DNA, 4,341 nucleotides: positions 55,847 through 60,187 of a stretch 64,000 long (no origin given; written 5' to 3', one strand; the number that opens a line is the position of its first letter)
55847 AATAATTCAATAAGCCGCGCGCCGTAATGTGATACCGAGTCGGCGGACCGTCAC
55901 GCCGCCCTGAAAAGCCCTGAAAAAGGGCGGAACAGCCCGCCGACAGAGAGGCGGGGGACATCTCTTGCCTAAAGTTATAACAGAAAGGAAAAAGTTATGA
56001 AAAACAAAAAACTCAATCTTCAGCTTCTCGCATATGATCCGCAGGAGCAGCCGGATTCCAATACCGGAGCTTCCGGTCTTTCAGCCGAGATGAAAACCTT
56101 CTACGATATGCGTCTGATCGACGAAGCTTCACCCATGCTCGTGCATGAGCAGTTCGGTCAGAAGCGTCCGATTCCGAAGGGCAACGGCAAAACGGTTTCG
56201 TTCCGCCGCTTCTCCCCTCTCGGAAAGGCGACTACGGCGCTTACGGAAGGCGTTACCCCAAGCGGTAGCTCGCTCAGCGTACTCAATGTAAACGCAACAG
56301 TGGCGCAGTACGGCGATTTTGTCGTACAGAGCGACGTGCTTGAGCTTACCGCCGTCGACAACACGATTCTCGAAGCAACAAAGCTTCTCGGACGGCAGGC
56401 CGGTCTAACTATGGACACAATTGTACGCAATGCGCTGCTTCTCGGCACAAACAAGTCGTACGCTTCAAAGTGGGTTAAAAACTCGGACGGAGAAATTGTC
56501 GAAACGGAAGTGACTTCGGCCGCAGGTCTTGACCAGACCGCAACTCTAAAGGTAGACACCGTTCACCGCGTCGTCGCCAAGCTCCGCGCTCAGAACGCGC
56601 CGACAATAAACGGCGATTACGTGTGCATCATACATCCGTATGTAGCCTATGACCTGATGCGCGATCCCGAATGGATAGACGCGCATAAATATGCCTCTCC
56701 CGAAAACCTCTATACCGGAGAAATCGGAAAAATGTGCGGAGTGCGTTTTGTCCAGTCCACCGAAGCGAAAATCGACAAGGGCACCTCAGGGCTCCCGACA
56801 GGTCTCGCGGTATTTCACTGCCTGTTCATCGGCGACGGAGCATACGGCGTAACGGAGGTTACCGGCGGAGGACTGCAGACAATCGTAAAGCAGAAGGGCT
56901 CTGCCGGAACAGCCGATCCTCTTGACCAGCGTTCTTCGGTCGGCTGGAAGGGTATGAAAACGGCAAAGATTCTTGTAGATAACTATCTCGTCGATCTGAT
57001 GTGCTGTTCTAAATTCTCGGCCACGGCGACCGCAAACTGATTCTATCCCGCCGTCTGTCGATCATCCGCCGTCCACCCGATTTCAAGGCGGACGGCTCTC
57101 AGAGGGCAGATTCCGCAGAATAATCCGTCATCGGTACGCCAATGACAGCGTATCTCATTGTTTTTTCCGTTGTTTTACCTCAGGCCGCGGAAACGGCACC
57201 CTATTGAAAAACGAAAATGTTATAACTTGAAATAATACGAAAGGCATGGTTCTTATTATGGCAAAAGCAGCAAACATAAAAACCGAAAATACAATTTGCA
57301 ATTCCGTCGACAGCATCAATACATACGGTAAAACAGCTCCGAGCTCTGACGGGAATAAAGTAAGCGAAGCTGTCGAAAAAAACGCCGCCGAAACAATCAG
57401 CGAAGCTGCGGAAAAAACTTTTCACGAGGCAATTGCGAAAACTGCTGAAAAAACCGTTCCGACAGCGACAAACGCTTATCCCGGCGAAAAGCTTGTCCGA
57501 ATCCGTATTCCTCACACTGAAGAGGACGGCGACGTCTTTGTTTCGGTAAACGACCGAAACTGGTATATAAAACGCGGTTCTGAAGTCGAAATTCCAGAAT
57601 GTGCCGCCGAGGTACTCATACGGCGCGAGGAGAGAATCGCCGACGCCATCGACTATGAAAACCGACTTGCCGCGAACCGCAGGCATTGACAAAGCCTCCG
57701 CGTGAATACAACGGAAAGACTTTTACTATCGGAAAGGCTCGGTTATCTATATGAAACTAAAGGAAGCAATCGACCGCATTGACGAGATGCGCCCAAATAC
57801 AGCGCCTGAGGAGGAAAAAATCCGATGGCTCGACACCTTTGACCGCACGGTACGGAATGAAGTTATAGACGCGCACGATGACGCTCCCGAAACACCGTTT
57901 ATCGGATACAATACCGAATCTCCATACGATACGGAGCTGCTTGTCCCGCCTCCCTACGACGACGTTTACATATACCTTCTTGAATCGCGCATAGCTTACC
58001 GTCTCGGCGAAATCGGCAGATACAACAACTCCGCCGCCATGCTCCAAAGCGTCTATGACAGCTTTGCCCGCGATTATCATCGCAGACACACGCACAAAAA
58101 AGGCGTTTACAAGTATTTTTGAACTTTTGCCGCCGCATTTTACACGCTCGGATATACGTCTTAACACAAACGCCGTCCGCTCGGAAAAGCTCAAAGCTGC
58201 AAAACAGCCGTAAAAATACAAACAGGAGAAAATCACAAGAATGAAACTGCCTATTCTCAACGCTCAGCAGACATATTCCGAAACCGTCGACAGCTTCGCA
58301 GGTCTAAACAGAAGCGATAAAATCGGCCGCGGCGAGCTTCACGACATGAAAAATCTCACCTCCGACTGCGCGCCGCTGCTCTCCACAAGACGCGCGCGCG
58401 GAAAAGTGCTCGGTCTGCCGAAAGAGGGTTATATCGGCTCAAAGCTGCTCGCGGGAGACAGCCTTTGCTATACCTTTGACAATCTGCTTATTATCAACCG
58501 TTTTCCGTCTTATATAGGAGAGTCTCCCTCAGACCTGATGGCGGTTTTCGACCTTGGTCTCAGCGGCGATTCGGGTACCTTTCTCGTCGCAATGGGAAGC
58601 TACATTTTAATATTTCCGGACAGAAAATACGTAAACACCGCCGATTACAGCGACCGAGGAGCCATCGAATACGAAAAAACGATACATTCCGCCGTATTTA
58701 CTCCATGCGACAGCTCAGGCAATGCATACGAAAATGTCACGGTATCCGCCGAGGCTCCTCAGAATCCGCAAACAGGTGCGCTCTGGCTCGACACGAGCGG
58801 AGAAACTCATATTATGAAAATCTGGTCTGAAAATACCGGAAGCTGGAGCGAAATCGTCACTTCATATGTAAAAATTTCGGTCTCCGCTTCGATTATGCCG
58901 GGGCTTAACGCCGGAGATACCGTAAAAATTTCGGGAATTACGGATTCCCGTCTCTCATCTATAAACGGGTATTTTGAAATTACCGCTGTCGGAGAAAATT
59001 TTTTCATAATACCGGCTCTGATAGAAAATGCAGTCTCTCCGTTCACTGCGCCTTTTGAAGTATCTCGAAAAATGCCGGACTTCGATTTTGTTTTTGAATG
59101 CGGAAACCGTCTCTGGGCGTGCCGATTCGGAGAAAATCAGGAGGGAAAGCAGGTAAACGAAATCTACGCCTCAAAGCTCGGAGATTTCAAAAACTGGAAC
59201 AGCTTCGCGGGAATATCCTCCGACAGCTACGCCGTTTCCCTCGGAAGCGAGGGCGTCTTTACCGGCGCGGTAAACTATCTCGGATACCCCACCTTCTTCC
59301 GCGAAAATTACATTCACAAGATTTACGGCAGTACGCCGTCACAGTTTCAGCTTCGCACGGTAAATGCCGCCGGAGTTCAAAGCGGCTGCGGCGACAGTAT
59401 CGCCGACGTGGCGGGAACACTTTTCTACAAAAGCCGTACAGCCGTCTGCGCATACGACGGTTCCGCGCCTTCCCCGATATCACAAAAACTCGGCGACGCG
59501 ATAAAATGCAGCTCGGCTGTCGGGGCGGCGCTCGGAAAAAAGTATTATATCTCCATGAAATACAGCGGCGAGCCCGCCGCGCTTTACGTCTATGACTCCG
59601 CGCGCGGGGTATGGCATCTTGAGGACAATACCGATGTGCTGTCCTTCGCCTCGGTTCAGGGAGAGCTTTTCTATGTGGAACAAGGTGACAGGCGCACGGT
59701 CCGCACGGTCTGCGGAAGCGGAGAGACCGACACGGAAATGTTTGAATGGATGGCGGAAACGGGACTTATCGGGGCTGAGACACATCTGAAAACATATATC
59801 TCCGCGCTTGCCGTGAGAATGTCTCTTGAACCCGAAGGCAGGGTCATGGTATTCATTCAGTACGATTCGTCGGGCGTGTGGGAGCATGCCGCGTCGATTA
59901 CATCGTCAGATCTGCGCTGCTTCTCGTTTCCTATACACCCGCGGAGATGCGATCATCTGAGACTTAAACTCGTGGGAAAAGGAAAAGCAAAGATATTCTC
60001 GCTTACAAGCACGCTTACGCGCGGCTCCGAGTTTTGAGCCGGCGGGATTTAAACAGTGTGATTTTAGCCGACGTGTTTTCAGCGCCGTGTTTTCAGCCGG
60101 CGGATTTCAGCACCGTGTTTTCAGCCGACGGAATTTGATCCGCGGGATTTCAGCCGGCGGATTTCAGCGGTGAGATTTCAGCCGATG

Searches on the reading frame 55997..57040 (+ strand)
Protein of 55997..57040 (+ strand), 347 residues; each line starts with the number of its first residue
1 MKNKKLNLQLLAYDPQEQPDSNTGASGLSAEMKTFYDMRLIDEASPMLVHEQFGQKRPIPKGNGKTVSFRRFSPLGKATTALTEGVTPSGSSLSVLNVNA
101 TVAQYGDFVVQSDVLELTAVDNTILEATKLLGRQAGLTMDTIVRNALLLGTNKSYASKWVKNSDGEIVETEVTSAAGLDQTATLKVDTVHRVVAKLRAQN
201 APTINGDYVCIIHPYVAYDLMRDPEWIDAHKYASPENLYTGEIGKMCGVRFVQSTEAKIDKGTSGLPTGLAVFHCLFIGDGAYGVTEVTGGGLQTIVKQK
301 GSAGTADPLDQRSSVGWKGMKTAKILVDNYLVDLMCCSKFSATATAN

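Call 16: search_protein_families(library=pfam, proteins=[window:55997-57040:+], max_evalue=0.001)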
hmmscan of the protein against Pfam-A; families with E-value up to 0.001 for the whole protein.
window:55997-57040:+ (347 aa): 2 families
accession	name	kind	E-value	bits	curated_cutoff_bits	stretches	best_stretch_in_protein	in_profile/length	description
PF13252.12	Phage_capsid_3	-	1.2e-09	38.1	23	1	55-258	41-277/376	Phage capsid protein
PF25209.1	Phage_capsid_4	-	1.5e-05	25.9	27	1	65-225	36-168/262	Phage capsid protein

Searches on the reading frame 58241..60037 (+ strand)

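Call 16: search_protein_families(library=pfam, proteins=[window:58241-60037:+], max_evalue=0.001)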
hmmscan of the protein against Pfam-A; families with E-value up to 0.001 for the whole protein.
window:58241-60037:+ (598 aa): 0 families

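Call 71: search_protein_families(library=phrogs, proteins=[window:58241-60037:+], max_evalue=0.001)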
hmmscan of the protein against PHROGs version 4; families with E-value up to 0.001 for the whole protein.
window:58241-60037:+ (598 aa): 1 family
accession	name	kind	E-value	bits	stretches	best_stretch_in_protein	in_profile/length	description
phrog_511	-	head and packaging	8.2e-60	204.1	2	274-597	557-860/862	internal virion protein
